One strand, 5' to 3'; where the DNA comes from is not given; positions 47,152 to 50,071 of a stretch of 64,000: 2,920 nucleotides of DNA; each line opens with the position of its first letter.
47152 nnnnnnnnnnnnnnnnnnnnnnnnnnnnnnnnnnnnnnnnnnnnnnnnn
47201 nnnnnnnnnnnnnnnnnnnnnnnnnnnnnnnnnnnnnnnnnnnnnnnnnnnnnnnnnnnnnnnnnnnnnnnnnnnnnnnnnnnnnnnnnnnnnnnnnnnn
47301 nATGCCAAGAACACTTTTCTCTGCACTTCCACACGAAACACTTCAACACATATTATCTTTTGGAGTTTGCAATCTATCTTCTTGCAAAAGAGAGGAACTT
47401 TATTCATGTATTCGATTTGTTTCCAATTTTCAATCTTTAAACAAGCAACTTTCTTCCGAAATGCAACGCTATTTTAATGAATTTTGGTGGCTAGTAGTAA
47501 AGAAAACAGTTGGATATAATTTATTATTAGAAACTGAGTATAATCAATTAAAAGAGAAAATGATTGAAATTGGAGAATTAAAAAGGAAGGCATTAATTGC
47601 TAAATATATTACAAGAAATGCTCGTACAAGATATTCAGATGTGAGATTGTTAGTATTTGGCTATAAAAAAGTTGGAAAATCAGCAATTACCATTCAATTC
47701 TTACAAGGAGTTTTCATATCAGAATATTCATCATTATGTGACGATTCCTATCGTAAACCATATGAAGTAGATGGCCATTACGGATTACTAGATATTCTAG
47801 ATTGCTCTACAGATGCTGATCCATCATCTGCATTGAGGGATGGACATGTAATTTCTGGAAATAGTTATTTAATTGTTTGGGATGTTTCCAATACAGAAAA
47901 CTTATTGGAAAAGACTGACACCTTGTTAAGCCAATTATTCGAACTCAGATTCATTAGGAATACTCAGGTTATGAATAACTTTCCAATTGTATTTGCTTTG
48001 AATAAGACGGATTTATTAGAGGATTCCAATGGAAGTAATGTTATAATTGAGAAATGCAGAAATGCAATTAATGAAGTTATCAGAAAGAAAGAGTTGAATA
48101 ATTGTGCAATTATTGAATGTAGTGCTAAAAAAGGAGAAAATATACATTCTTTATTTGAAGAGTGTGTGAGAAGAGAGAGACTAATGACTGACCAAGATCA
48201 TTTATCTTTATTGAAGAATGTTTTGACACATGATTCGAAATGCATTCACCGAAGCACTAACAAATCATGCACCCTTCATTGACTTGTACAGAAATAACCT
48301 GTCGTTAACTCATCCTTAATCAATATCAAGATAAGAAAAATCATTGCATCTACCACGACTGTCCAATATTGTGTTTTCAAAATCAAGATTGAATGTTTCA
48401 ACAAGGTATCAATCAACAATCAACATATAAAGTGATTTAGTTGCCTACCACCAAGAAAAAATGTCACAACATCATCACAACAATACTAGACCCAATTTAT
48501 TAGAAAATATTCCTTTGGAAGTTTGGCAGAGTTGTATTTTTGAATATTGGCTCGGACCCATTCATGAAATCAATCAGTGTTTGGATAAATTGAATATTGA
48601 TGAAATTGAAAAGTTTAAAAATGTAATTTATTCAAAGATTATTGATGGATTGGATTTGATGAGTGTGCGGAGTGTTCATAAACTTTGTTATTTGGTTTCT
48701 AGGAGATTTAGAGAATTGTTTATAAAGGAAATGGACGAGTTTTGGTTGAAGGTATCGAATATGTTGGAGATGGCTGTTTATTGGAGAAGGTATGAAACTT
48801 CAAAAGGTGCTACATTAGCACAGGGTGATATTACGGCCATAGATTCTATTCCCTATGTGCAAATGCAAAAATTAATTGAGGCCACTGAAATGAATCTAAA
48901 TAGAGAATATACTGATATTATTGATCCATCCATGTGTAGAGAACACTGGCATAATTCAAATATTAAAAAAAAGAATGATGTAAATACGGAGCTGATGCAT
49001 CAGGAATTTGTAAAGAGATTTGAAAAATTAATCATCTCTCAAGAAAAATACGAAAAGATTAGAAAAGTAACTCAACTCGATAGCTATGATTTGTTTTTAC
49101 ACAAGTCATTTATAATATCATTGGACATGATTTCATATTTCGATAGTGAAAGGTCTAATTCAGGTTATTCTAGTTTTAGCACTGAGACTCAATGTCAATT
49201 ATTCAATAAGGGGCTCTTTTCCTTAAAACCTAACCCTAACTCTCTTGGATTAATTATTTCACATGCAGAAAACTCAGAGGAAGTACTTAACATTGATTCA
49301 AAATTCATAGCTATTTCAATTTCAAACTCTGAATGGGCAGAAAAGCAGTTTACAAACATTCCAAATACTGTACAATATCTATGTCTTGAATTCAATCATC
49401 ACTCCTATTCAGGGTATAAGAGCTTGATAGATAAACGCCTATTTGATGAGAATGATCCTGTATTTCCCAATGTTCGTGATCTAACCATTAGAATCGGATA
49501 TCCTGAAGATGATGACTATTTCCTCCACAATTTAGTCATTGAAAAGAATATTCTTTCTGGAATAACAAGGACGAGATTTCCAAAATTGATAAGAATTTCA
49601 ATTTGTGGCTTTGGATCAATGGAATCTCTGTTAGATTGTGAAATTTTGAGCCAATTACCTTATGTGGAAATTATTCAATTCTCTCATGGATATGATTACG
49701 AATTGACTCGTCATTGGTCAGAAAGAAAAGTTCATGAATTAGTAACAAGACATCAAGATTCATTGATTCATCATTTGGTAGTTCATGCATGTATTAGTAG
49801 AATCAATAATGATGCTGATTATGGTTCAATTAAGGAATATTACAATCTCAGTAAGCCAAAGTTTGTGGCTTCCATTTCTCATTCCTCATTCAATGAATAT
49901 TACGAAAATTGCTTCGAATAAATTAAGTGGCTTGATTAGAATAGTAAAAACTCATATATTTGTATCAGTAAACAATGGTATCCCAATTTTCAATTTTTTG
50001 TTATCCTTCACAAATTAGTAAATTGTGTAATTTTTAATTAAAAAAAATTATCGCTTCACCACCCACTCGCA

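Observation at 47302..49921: F-box-GTPase fusion next to a second F-box-like gene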

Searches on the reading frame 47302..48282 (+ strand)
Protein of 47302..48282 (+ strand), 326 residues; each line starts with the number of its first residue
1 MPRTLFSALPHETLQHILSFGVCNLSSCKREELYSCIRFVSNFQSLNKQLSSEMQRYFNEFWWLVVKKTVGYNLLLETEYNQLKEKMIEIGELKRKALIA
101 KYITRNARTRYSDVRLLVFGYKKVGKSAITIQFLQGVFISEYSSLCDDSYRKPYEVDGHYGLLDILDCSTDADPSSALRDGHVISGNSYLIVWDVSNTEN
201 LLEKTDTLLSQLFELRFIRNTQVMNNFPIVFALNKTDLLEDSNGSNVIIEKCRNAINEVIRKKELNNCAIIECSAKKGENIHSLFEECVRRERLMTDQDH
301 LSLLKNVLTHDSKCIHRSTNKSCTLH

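Call 3: search_protein_families(library=pfam, proteins=[window:47302-48282:+], max_evalue=1)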
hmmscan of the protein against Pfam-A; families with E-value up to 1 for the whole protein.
window:47302-48282:+ (326 aa): 8 families
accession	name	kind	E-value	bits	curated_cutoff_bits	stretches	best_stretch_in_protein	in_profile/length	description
PF00071.28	Ras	-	1.6e-17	64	21.6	1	115-291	1-159/162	Ras family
PF00009.33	GTP_EFTU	-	4.5e-05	23.5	26.5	1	224-290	119-184/188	Elongation factor Tu GTP binding domain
PF00503.26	G-alpha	-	0.0097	15.5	48.8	0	218-252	242-275/333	G-protein alpha subunit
PF00025.27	Arf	-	0.018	14.9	22.3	1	214-286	103-168/174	ADP-ribosylation factor family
PF09388.15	SpoOE-like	-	0.057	13.9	23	1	249-274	5-30/42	Spo0E like sporulation regulatory protein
PF08477.19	Roc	-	0.063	14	27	1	116-202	2-95/119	Ras of Complex, Roc, domain of DAPkinase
PF12631.12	MnmE_helical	-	0.082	13.4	40.1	1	183-314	96-166/211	MnmE helical domain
PF03308.22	MeaB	-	0.32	10.4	23.1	1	230-297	175-240/273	Methylmalonyl Co-A mutase-associated GTPase MeaB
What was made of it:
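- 47638..48174 (+): Ras/Rap-like G domain (aa 113-291). Pfam PF00071 at E=1.6e-17 (call 3).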

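Call 5: find_homologous_proteins(query=window:47302-48282:+, max_evalue=0.001)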
Query window:47302-48282:+ (326 aa): 5 proteins with E <= 0.001 among 1166 candidates.
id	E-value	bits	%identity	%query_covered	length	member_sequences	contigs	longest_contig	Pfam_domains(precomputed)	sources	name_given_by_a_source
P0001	1.4e-61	227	43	97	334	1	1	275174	PF00025.28,PF08477.20,PF00009.34,PF00071.29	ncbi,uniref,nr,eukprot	ncbi:ras family small GTPase [Naegleria gruberi]|uniref:Ras family small GTPase n=1 Tax=Naegleria gr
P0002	4.7e-52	195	39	94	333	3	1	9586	PF00025.28,PF08477.20,PF00009.34,PF03193.23,PF00071.29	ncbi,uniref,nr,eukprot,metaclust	ncbi:ras family small GTPase [Naegleria gruberi]|uniref:Ras family small GTPase n=1 Tax=Naegleria gr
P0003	1.9e-13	69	32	56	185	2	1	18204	PF00025.28,PF08477.20,PF00009.34,PF00071.29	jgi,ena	jgi:GTPase KRas protein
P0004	1.6e-11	62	31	57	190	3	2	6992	PF00025.28,PF08477.20,PF00009.34,PF00071.29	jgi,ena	-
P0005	7.0e-11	60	29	54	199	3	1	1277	PF00025.28,PF08477.20,PF00009.34,PF03193.23,PF00071.29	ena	-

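Call 11: find_encoding_contigs(protein=window:47302-48282:+, flank=3000, max_places=3)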
Protein window:47302-48282:+ (326 aa): no gene with exactly this product is on record in the collection.
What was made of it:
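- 47302..48282 (+): Intronless gene for a 326-aa Ras-family protein. It equals the corrected model of N. gruberi XP_002681395.1. It is absent as an exact product from the protein collection (calls 5, 11).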

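Call 37: predict_structure(alignment_id=A5)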
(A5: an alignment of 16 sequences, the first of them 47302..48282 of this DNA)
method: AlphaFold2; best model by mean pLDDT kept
length: 326 residues; sequences in the alignment: 16
mean_pLDDT: 75.9   pTM: 0.57
mean pLDDT of the five models: 75.9, 71.8, 69.0, 62.1, 61.6
residues with pLDDT >= 90: 78; 70-90: 137; 50-70: 79; < 50: 32
segments of 3 or more residues with pLDDT < 50: 109-111, 123-129, 144-147, 170-172, 219-221, 322-326
pLDDT, mean of each block of 10 residues (from residue 1): 68 91 85 91 85 91 91 84 96 92 67 67 49 58 51 65 59 53 75 82 86 68 72 74 80 93 89 85 84 65 85 68 42
secondary structure, 60 per line:
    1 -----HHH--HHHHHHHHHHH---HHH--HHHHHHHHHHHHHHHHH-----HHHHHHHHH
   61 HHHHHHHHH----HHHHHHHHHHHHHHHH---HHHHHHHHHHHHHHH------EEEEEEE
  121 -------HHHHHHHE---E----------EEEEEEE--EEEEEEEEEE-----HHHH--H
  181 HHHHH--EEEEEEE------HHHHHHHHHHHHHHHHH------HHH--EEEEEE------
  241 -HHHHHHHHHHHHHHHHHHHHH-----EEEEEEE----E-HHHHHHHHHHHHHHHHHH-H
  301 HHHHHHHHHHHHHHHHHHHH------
elements in order: H11-21 H30-46 H52-69 H74-89 H93-107 E114-120 H128-134 E150-156 E159-168 H174-177 H180-185 E188-194 H201-217 E229-234 H242-262 E268-274 H281-298 H300-320

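Call 55: search_solved_structures(query=window:47302-48282:+, max_evalue=0.001, show_alignments=1)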
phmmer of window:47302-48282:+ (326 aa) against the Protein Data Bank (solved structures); distinct sequences matched with E-value up to 0.001: 391 (the best 60 are shown).
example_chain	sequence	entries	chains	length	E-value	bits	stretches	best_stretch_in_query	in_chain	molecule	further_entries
7c7i_A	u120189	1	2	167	3.3e-21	79.3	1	113-291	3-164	Ras-related protein Rap-1b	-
6kyk_C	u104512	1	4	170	9.7e-21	77.7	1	113-291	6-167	Ras-related protein Rap-1b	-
6axf_B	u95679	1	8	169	1e-20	77.6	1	113-291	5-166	Ras-related protein Rap-1b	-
4dxa_A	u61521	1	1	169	1.1e-20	77.6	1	113-291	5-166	Ras-related protein Rap-1b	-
6ba6_B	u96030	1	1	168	1.1e-20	77.6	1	113-291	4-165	Ras-related protein Rap-1b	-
7c7j_A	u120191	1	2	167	1.1e-20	77.6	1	113-291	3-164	Ras-related protein Rap-1b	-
3brw_D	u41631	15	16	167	1.2e-20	77.4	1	113-291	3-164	Ras-related protein Rap-1b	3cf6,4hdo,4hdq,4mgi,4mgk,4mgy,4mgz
4m8n_E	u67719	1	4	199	1.6e-20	77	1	113-291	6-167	Ras-related protein Rap-1b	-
8su8_B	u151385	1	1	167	2e-20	76.7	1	113-291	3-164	Ras-related protein Rap-1b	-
3x1z_A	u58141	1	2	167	5.5e-20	75.3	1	113-291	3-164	Ras-related protein Rap-1b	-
3x1w_A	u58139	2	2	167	5.5e-20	75.3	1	113-291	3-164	Ras-related protein Rap-1b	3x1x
3x1y_A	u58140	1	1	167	7.5e-20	74.8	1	113-291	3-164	Ras-related protein Rap-1b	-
1gua_A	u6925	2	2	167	1.2e-19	74.2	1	113-291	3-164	RAP1A | Ras-related protein Rap-1A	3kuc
4kvg_A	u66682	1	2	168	3.5e-19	72.6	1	113-291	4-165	Ras-related protein Rap-1A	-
1c1y_A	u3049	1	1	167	4.2e-19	72.3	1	113-291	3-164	RAS-RELATED PROTEIN RAP-1A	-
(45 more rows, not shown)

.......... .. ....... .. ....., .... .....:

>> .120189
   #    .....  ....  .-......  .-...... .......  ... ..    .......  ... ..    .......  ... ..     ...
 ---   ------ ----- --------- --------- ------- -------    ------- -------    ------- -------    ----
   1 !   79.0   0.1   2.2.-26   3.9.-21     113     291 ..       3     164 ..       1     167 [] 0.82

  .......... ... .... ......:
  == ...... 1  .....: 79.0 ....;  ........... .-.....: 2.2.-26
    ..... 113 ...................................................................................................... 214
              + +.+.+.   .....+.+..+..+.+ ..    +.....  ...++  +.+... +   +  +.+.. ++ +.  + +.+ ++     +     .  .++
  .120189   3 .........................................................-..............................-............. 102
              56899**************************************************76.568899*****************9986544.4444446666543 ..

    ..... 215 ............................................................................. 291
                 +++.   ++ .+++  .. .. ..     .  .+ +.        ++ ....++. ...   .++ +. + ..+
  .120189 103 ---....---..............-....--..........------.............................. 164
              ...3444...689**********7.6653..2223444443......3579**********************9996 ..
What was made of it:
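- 47638..48174 (+): Rap1b at 3.3e-21, with K-Ras and M-Ras next (call 55).
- On Ras family small GTPase (Pfam PF00071): Rap1b at 3.3e-21 (call 55).
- On TbFRP orthologue group: The G domain is Ras/Rap-like (call 55).
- Closest known: Rap1/Ras proper. Same: Best sequence match of the G domain (Rap1b at 3.3e-21; call 55), with a C-terminal CaaX.
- Checked: Its closest solved relative is Rap1b (E=3.3e-21; call 55).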

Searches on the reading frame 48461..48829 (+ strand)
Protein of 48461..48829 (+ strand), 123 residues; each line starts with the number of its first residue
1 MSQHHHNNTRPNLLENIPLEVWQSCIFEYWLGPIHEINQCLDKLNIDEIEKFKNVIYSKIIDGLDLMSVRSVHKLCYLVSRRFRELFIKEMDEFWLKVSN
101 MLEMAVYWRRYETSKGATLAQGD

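Call 10: search_protein_families(library=pfam, proteins=[window:48461-48829:+], max_evalue=10)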
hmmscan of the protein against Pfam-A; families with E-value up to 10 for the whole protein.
seq(123 aa): 0 families

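Call 43: find_homologous_proteins(query=A7, max_evalue=0.01)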
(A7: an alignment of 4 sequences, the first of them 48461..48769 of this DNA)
Query A7 (4 sequences): 25 candidates shared short words with the query, none scored E <= 0.01.
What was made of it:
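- Tried and rejected: I treat this as a sensitivity failure and it was uninformative (call 43).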

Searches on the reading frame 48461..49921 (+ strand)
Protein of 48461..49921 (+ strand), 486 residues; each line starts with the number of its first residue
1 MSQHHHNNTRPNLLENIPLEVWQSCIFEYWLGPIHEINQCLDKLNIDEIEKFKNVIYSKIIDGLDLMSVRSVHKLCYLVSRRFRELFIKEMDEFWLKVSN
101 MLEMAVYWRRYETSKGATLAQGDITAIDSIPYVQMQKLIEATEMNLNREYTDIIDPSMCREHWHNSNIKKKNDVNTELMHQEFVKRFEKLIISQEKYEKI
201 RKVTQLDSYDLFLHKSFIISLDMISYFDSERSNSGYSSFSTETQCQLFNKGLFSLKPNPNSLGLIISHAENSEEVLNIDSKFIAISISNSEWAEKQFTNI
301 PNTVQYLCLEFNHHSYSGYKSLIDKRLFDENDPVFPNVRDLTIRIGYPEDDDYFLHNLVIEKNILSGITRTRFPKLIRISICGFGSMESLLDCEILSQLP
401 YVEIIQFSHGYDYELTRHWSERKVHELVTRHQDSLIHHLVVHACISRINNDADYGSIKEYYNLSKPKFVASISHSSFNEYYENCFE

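Call 3: search_protein_families(library=pfam, proteins=[window:48461-49921:+], max_evalue=1)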
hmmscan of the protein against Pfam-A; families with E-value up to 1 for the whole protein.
window:48461-49921:+ (486 aa): 0 families

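Call 7: find_homologous_proteins(query=window:48461-49921:+, max_evalue=0.001)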
Query window:48461-49921:+ (486 aa): 8 proteins with E <= 0.001 among 4748 candidates.
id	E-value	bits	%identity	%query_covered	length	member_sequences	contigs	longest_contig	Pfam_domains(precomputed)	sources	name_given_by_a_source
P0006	0.0e+0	1112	100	100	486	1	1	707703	-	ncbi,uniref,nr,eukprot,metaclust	ncbi:predicted protein [Naegleria gruberi]|uniref:Predicted protein n=1 Tax=Naegleria gruberi TaxID=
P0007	4.5e-138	479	49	98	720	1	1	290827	-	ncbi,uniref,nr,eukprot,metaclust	ncbi:predicted protein [Naegleria gruberi]|uniref:Predicted protein n=1 Tax=Naegleria gruberi TaxID=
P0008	1.5e-114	401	49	90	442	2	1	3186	-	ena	-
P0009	1.6e-112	395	50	81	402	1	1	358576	-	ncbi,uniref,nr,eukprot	ncbi:predicted protein [Naegleria gruberi]|uniref:Predicted protein n=1 Tax=Naegleria gruberi TaxID=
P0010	1.2e-100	356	45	88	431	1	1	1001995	-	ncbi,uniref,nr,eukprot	ncbi:predicted protein [Naegleria gruberi]|uniref:Predicted protein n=1 Tax=Naegleria gruberi TaxID=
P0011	1.5e-99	352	48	81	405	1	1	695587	-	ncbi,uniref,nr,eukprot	ncbi:predicted protein [Naegleria gruberi]|uniref:Predicted protein n=1 Tax=Naegleria gruberi TaxID=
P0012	4.3e-72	261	41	80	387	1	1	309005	-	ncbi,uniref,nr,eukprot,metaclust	ncbi:predicted protein [Naegleria gruberi]|uniref:Predicted protein n=1 Tax=Naegleria gruberi TaxID=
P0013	2.9e-61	226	46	61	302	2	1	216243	-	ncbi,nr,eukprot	ncbi:predicted protein [Naegleria gruberi]|nr:uncharacterized protein NAEGRDRAFT_74891 [Naegleria gr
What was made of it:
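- ORF2 is 100% identical to an N. gruberi protein (call 7).
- Tried and rejected: The 100% N. gruberi match rejected it (call 7).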

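Call 18: find_encoding_contigs(protein=P0009, flank=2500, max_places=1)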
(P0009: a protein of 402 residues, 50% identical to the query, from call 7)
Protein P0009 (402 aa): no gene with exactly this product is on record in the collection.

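Call 19: find_encoding_contigs(protein=P0010, flank=2500, max_places=1)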
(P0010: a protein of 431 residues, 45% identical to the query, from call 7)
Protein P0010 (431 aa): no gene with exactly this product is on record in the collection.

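Call 20: find_encoding_contigs(protein=P0011, flank=2500, max_places=1)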
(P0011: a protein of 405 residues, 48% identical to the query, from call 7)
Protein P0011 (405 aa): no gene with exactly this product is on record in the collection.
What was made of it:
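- Tried and rejected: Looking up N. gruberi paralogue loci to recover missing N-termini and check synteny failed, because N. gruberi gene positions are not on record (calls 11, 18-20).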

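Call 44: search_solved_structures(query=A2, max_evalue=10, show_alignments=2)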
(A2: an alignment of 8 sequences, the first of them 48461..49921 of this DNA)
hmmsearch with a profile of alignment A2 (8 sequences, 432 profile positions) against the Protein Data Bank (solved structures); distinct sequences matched with E-value up to 10: 0.

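Call 56: find_encoding_contigs(protein=P0008, flank=5000, max_places=2)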
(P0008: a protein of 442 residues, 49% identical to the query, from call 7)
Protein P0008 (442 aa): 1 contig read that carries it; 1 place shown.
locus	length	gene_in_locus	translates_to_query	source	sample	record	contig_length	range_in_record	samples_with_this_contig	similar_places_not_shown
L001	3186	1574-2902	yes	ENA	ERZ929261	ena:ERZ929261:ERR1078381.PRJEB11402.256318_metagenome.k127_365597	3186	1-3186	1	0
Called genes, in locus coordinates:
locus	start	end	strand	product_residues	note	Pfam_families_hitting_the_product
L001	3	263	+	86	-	?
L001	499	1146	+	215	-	PF09011:HMG_box_2, PF00505:HMG_box, PF24815:HMG_WDHD1 (faint), PF00505:HMG_box, PF09011:HMG_box_2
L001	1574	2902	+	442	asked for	-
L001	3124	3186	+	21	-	?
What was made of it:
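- The ORF2 paralogue in L001 follows an HMG-box gene (call 56).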

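Call 68: search_protein_families(library=pfam, alignment_id=A2, max_evalue=10)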
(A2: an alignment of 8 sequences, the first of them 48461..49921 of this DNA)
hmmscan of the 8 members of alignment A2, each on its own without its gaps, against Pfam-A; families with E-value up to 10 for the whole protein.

A. member 1, window:48461-49921:+ (486 aa): 0 families

B. families by the number of members that match (of 8 scanned): 5 families
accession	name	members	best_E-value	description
PF00075.30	RNase_H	1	0.00031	RNase H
PF12091.13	DUF3567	1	0.0091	Protein of unknown function (DUF3567)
PF16076.10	Acyltransf_C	1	0.028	Acyltransferase C-terminus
PF25413.1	Rossman_Mical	1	0.029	Mical, Rossman domain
PF11932.13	DUF3450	1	0.052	Protein of unknown function (DUF3450)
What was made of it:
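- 48461..49921 (+): Adjacent gene for a 486-aa 'predicted protein', a member of an orphan Naegleria multigene family. No F-box signal detected. No Pfam or PDB sequence match (calls 3, 44, 68).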
